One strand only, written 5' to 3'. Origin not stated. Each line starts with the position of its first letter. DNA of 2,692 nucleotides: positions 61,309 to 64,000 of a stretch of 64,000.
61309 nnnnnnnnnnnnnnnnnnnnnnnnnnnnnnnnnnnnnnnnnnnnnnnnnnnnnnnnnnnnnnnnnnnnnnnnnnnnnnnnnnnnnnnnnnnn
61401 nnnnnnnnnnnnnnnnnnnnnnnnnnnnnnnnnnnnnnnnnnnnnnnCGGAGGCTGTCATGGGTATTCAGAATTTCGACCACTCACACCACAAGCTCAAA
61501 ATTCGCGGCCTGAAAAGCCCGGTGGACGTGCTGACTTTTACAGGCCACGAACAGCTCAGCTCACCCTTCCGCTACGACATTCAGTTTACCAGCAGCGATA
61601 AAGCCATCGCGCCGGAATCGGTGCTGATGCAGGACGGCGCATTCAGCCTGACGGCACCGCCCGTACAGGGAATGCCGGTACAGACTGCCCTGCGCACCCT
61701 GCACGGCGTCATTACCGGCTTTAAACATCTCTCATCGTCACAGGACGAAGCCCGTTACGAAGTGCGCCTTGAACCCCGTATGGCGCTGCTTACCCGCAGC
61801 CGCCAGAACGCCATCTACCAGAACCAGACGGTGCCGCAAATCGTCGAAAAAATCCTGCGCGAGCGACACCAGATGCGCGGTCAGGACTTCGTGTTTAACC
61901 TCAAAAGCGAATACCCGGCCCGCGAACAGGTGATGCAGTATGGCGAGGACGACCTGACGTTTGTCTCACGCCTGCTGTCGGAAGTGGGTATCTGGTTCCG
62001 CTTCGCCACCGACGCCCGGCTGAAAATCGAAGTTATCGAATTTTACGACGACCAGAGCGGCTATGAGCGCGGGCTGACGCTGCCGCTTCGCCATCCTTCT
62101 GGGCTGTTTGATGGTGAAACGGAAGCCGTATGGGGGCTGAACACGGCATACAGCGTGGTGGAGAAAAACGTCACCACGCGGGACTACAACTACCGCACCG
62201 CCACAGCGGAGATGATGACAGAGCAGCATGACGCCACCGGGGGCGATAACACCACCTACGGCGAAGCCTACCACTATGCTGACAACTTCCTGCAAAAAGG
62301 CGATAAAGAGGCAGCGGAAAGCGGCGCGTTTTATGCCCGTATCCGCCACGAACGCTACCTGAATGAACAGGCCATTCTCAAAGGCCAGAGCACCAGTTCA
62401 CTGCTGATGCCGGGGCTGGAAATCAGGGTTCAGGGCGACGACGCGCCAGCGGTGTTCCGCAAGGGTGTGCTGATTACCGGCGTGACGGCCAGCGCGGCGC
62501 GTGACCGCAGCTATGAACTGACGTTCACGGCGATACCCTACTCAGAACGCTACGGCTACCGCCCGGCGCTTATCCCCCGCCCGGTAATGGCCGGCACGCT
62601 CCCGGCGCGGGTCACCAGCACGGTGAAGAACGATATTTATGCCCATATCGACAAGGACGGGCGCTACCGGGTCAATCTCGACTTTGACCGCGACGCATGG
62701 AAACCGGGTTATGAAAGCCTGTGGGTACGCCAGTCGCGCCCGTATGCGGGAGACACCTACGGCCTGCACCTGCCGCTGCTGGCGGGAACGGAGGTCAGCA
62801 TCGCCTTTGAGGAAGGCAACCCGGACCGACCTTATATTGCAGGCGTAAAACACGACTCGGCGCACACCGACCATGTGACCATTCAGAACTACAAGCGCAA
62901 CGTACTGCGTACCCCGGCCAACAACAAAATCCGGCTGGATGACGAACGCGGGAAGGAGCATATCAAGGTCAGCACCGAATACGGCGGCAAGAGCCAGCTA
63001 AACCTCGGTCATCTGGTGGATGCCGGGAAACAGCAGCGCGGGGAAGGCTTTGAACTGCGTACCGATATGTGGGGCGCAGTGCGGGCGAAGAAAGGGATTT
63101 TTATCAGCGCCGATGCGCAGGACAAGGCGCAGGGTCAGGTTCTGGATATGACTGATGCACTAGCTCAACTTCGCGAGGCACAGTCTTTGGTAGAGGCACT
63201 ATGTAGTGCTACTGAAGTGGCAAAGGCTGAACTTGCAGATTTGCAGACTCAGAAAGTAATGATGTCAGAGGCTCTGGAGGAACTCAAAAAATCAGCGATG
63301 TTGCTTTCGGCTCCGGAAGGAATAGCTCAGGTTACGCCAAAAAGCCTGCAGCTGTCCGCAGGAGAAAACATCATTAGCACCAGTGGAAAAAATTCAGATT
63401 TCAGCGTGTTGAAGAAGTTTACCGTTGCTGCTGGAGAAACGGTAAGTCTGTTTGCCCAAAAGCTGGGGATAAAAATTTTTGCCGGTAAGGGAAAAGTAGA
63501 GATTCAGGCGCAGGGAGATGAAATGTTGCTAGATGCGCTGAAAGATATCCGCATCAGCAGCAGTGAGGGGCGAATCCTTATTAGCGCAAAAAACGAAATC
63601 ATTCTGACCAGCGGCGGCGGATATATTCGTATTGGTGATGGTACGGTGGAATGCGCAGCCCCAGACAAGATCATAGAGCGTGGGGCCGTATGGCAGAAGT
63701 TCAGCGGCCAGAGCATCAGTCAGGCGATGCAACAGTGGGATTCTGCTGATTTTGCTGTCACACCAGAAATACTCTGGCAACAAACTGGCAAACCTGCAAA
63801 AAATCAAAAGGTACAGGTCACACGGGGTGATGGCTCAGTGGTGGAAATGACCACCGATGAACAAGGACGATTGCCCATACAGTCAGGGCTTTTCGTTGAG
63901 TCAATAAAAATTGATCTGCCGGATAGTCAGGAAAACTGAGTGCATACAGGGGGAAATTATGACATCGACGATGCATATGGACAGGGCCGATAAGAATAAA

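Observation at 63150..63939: Composition break inside vgrG suggests a swapped C-terminal module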

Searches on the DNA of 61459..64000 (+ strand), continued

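Call 12: get_annotated_region(hit=H5, flank=12000)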
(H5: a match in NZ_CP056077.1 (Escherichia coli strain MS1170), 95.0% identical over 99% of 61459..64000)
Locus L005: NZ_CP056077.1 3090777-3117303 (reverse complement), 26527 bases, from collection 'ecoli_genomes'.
description: Escherichia coli strain MS1170 chromosome, complete genome
organism: Escherichia coli strain MS1170 (NCBI taxid 562)
replicon: chromosome; assembly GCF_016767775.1
host: Gallus gallus; source: yolk sac; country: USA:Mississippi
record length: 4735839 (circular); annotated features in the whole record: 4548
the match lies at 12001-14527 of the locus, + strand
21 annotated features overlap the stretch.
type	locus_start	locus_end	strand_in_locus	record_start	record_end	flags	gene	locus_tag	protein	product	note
CDS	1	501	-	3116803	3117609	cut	tcdA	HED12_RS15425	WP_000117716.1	tRNA cyclic N6-threonylcarbamoyladenosine(37) synthase TcdA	-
CDS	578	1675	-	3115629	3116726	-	mltA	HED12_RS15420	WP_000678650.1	murein transglycosylase A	-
tRNA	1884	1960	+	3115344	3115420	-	-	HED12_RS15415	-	tRNA-Met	-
tRNA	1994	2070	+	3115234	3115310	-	-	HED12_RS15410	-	tRNA-Met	-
tRNA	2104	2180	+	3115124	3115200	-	-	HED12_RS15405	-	tRNA-Met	-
CDS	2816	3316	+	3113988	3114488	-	tssB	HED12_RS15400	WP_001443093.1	type VI secretion system contractile sheath small subunit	-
CDS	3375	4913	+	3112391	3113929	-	tssC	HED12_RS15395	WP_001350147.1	type VI secretion system contractile sheath large subunit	-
CDS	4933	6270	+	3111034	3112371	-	tssK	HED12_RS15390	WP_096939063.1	type VI secretion system baseplate subunit TssK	-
CDS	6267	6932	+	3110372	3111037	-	tssL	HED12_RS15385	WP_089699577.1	type VI secretion system protein TssL, short form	-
CDS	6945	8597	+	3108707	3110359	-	-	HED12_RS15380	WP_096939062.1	OmpA family protein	-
CDS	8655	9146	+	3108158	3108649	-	-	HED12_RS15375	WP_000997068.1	Hcp family type VI secretion system effector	-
CDS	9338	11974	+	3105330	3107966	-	tssH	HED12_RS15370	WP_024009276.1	type VI secretion system ATPase TssH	-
CDS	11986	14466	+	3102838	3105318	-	-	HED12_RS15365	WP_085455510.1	DUF2345 domain-containing protein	-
CDS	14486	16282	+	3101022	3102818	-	-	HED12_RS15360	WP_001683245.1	esterase/lipase family protein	-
CDS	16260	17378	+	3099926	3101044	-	-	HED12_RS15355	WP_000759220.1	T6SS immunity protein Tli4 family protein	-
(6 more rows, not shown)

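Call 20: search_dna_similar(query=window:63154-63939:+, collection=ecoli_genomes, mode=distant, max_rows=40, rows=spread)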
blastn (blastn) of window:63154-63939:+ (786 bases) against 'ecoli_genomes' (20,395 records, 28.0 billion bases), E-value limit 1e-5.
Records with a match: 191; places in all: 191; records where one place covers at least 80% of the query: 184.
Genomes with a match: 191 of 5426; with a place that covers at least 80% of the query: 184. Places per genome that has any: lowest 1, median 1, highest 1. On chromosomes: 191 places; on plasmids: 0.
Best place of each record, by identity: >=99% 143; 95-99% 41; 80-90% 4; 60-80% 3.
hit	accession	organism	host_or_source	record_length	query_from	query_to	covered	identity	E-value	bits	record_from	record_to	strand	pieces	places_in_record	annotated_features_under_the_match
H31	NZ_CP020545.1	Escherichia coli strain ZJ3920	Homo sapiens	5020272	1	786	100%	100.0%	0e+0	1418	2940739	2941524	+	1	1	DUF2345 domain-containing protein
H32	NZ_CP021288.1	Escherichia coli strain PA45B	Homo sapiens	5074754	1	786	100%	100.0%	0e+0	1418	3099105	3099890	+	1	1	DUF2345 domain-containing protein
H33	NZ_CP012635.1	Escherichia coli strain SF-088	Homo sapiens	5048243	1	786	100%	100.0%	0e+0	1418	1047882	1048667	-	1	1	DUF2345 domain-containing protein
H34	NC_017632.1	Escherichia coli UM146 strain UM146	-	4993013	1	786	100%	100.0%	0e+0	1418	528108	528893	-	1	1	DUF2345 domain-containing protein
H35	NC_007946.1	Escherichia coli UTI89 strain UTI89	-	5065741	1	786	100%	100.0%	0e+0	1418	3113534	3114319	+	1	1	DUF2345 domain-containing protein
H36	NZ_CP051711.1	Escherichia coli strain SCU-123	Homo sapiens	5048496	1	786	100%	100.0%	0e+0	1418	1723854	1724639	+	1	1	DUF2345 domain-containing protein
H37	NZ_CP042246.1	Escherichia coli strain PU-1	Swine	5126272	1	786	100%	100.0%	0e+0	1418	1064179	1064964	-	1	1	DUF2345 domain-containing protein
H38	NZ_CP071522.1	Escherichia coli strain UPEC129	Homo sapiens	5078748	1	786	100%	100.0%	0e+0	1418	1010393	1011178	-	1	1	DUF2345 domain-containing protein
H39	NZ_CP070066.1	Escherichia coli strain FDAARGOS_1296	Homo sapiens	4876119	1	786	100%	100.0%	0e+0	1418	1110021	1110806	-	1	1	DUF2345 domain-containing protein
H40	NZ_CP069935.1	Escherichia coli strain FDAARGOS_1302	Homo sapiens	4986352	1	786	100%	100.0%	0e+0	1418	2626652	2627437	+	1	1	DUF2345 domain-containing protein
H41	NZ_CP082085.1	Escherichia coli strain MS20653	Homo sapiens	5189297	1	786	100%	100.0%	0e+0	1418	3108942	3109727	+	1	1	DUF2345 domain-containing protein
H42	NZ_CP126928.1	Escherichia coli O2:K1:H4 strain APEC E12053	Gallus gallus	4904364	1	786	100%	100.0%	0e+0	1418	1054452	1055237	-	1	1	DUF2345 domain-containing protein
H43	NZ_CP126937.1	Escherichia coli O2:K1:H4 strain APEC E19019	Gallus gallus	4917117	1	786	100%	100.0%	0e+0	1418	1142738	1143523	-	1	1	DUF2345 domain-containing protein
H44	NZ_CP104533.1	Escherichia coli strain E10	Poultry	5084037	1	786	100%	100.0%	0e+0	1418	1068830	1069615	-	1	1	DUF2345 domain-containing protein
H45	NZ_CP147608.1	Escherichia coli strain GN06489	Homo sapiens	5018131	1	786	100%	100.0%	0e+0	1418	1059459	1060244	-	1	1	DUF2345 domain-containing protein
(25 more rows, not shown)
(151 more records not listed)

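Call 25: search_dna_similar(query=L001:18482-21800:+, collection=ecoli_genomes, mode=near, max_rows=30, rows=spread)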
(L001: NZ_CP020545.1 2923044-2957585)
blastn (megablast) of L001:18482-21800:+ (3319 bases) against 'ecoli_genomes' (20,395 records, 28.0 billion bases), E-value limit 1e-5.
Records with a match: 185; places in all: 233; records where one place covers at least 80% of the query: 135.
Genomes with a match: 185 of 5426; with a place that covers at least 80% of the query: 135. Places per genome that has any: lowest 1, median 1, highest 3. On chromosomes: 233 places; on plasmids: 0.
Best place of each record, by identity: >=99% 130; 95-99% 5; 60-80% 50.
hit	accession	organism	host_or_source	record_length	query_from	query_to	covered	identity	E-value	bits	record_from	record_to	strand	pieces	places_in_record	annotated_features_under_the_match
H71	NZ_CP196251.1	Escherichia coli strain AH21I008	Homo sapiens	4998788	1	3319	100%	100.0%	0e+0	6140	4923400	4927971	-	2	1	IS3-like element ISEc52 family transposase | esterase/lipase family protein (x2) | hypothetical protein (x2) | T6SS immunity protein Tli4 family protein | PAAR domain-containing protein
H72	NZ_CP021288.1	Escherichia coli strain PA45B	Homo sapiens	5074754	1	3319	100%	100.0%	0e+0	6130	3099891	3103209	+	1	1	esterase/lipase family protein | hypothetical protein (x2) | T6SS immunity protein Tli4 family protein | PAAR domain-containing protein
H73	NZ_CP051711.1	Escherichia coli strain SCU-123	Homo sapiens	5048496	1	3319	100%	100.0%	0e+0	6130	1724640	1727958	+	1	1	esterase/lipase family protein | hypothetical protein (x2) | T6SS immunity protein Tli4 family protein | PAAR domain-containing protein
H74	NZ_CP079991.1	Escherichia coli strain KMS2005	laboratory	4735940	1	3319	100%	100.0%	0e+0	6130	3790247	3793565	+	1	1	esterase/lipase family protein | hypothetical protein (x2) | T6SS immunity protein Tli4 family protein | PAAR domain-containing protein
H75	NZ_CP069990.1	Escherichia coli strain FDAARGOS_1304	Homo sapiens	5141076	1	3319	100%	100.0%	0e+0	6130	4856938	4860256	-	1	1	esterase/lipase family protein | hypothetical protein (x2) | T6SS immunity protein Tli4 family protein | PAAR domain-containing protein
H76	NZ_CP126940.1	Escherichia coli O2:K1:H7 strain APEC E18055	Gallus gallus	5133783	1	3319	100%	100.0%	0e+0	6130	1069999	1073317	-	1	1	esterase/lipase family protein | hypothetical protein (x2) | T6SS immunity protein Tli4 family protein | PAAR domain-containing protein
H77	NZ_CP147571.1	Escherichia coli strain GN04275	Homo sapiens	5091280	1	3319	100%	100.0%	0e+0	6130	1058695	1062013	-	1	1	esterase/lipase family protein | hypothetical protein (x2) | T6SS immunity protein Tli4 family protein | PAAR domain-containing protein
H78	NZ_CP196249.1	Escherichia coli strain AH21H025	Homo sapiens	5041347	1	3319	100%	100.0%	0e+0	6130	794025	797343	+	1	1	esterase/lipase family protein | hypothetical protein (x2) | T6SS immunity protein Tli4 family protein | PAAR domain-containing protein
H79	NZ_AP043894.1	Escherichia coli strain JCM 20135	feces from diphtheria convalescent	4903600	1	3319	100%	100.0%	0e+0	6130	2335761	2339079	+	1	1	esterase/lipase family protein | hypothetical protein (x2) | T6SS immunity protein Tli4 family protein | PAAR domain-containing protein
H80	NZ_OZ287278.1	Escherichia coli strain PE144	Gallus gallus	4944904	1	3319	100%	100.0%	0e+0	6130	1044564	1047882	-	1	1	esterase/lipase family protein | hypothetical protein (x2) | T6SS immunity protein Tli4 family protein | PAAR domain-containing protein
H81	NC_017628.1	Escherichia coli IHE3034 strain IHE3034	-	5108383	1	3319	100%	99.7%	0e+0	6083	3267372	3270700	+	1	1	esterase/lipase family protein | hypothetical protein | T6SS immunity protein Tli4 family protein | PAAR domain-containing protein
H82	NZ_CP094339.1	Escherichia coli strain W224N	cerebrospinal fluid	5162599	1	3319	100%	99.7%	0e+0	6083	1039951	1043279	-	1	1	esterase/lipase family protein | hypothetical protein | T6SS immunity protein Tli4 family protein | PAAR domain-containing protein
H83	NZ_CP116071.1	Escherichia coli strain DETEC-S589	ICU staff rectal swab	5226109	1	3319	100%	99.7%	0e+0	6083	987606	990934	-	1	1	esterase/lipase family protein | hypothetical protein | T6SS immunity protein Tli4 family protein | PAAR domain-containing protein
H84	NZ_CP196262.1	Escherichia coli strain AH21E028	Homo sapiens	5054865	1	3319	100%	99.7%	0e+0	6083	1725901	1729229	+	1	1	esterase/lipase family protein | hypothetical protein | T6SS immunity protein Tli4 family protein | PAAR domain-containing protein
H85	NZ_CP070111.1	Escherichia coli strain FDAARGOS_1301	Homo sapiens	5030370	1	3319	100%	99.7%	0e+0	6084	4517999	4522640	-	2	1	esterase/lipase family protein | IS3 family transposase | hypothetical protein | T6SS immunity protein Tli4 family protein | AL1L pseudoknot | and 1 other names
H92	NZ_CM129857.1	Escherichia coli strain SW07099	wastewater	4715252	1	3319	100%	98.4%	0e+0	5847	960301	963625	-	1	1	esterase/lipase family protein | T6SS immunity protein Tli4 family protein | PAAR domain-containing protein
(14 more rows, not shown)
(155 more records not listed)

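Call 26: get_annotated_region(hit=H92, flank=3000)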
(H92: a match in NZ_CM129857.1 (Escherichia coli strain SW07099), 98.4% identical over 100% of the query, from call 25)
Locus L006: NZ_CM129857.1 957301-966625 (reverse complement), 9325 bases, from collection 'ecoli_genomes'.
description: Escherichia coli strain SW07099 chromosome, whole genome shotgun sequence
organism: Escherichia coli strain SW07099 (NCBI taxid 562)
replicon: chromosome; assembly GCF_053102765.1
host: -; source: wastewater; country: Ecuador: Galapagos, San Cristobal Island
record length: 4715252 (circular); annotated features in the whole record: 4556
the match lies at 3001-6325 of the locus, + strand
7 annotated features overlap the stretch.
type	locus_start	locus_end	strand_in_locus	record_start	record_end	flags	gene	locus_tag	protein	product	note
CDS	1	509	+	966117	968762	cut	tssH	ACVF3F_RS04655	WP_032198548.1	type VI secretion system ATPase TssH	-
CDS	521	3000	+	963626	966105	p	-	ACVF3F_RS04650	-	DUF2345 domain-containing protein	frameshifted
CDS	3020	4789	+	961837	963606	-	-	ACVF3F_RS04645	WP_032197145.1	esterase/lipase family protein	-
CDS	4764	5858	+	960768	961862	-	-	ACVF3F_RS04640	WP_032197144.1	T6SS immunity protein Tli4 family protein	-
CDS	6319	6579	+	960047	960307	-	-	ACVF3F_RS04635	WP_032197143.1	PAAR domain-containing protein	-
CDS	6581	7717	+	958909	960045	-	-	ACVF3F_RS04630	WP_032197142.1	hypothetical protein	-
CDS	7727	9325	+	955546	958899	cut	-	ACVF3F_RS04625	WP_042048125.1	ImcF-related family protein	-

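Call 27: get_annotated_region(hit=H81, flank=3000)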
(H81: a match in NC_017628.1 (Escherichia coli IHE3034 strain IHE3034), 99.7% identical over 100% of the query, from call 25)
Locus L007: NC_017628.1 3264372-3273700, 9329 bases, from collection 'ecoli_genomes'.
description: Escherichia coli IHE3034, complete sequence
organism: Escherichia coli IHE3034 strain IHE3034 (NCBI taxid 714962)
replicon: chromosome; assembly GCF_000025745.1
host: -; source: -; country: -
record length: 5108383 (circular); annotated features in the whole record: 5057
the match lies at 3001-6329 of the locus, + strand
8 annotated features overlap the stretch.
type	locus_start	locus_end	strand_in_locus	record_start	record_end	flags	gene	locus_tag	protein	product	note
CDS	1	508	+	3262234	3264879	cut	tssH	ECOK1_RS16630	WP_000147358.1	type VI secretion system ATPase TssH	-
CDS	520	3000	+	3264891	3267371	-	-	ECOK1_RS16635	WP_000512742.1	DUF2345 domain-containing protein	-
CDS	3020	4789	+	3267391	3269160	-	-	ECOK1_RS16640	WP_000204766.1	esterase/lipase family protein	-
CDS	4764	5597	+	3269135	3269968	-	-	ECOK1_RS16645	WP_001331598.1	hypothetical protein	-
CDS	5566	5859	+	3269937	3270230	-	-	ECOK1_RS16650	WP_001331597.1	T6SS immunity protein Tli4 family protein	-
CDS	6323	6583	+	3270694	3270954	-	-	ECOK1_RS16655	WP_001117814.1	PAAR domain-containing protein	-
CDS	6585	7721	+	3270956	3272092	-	-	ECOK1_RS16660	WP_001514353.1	hypothetical protein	-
CDS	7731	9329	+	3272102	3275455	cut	-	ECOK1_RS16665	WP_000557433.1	ImcF-related family protein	-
